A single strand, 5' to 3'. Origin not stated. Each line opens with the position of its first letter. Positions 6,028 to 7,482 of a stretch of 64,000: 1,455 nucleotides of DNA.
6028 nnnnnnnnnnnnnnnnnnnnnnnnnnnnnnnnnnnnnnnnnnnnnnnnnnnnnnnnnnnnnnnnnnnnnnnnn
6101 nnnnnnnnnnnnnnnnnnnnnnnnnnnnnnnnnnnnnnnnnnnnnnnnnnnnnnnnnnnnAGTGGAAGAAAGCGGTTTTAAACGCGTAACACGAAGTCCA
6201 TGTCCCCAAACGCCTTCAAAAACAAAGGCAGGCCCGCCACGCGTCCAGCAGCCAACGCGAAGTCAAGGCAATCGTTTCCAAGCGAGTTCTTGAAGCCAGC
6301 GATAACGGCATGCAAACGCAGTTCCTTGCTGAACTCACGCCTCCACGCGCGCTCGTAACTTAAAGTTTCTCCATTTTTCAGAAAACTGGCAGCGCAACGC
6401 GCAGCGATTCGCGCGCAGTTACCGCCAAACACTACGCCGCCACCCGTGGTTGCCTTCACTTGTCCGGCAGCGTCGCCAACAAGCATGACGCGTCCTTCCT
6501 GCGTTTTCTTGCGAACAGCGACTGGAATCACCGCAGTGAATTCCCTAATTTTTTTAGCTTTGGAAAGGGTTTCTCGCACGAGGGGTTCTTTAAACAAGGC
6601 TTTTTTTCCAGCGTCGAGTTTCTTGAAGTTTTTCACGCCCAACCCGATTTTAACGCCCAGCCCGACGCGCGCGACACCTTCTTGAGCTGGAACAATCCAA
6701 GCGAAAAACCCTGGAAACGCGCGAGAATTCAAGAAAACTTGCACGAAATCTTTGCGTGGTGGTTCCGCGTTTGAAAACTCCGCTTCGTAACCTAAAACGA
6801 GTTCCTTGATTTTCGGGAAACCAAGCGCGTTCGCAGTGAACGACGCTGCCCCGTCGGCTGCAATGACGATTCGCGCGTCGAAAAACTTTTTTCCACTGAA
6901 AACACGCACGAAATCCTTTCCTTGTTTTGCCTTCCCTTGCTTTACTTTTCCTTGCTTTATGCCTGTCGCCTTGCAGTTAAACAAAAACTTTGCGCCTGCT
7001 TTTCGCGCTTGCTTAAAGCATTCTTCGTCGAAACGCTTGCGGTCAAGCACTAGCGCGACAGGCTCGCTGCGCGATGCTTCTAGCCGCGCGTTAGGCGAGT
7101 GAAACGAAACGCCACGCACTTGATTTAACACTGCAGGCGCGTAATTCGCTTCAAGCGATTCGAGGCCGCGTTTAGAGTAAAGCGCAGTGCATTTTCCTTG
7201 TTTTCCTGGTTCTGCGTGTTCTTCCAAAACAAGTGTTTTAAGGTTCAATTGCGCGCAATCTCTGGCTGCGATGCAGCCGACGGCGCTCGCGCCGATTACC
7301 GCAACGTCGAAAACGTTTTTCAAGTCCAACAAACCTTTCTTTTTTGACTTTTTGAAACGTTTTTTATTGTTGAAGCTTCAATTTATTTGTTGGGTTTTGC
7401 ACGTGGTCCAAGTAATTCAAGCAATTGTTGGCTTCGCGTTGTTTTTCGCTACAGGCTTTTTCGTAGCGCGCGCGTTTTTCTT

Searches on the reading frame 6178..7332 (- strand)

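Call 3: search_protein_families(library=pfam, proteins=[window:6178-7332:-], max_evalue=1)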
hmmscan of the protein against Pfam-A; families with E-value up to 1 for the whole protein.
window:6178-7332:- (384 aa): 11 families
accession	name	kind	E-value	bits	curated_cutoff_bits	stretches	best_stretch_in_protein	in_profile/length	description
PF01494.25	FAD_binding_3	-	5.1e-11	42.8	22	1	9-300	3-304/349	FAD binding domain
PF01266.30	DAO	-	6.6e-11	42.8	27.9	2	95-219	145-263/353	FAD dependent oxidoreductase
PF05834.18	Lycopene_cycl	-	1.9e-07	31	23.4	2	259-342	233-316/380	Lycopene cyclase protein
PF22578.2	GGR_cat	-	1.6e-05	25.2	27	1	187-234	11-57/88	Geranylgeranyl reductase catalytic domain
PF12831.13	FAD_oxidored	-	0.00022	21.1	27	1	9-166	1-150/416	FAD dependent oxidoreductase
PF07992.20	Pyr_redox_2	-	0.00056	19.9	26.1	1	8-192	1-136/291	Pyridine nucleotide-disulphide oxidoreductase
PF13450.12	NAD_binding_8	-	0.00091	19.9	21.9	1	12-68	1-51/68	NAD(P)-binding Rossmann-like domain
PF00070.33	Pyr_redox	-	0.0042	18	22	0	10-44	2-37/82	Pyridine nucleotide-disulphide oxidoreductase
PF03486.20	HI0933_like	-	0.0046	16.9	50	1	9-45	2-38/244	HI0933-like protein Rossmann domain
PF01946.23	Thi4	-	0.02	14.6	26.2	1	7-43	17-54/235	Thi4 family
PF01262.27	AlaDh_PNT_C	-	0.39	10.5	23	0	9-42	30-63/214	Alanine dehydrogenase/PNT, C-terminal domain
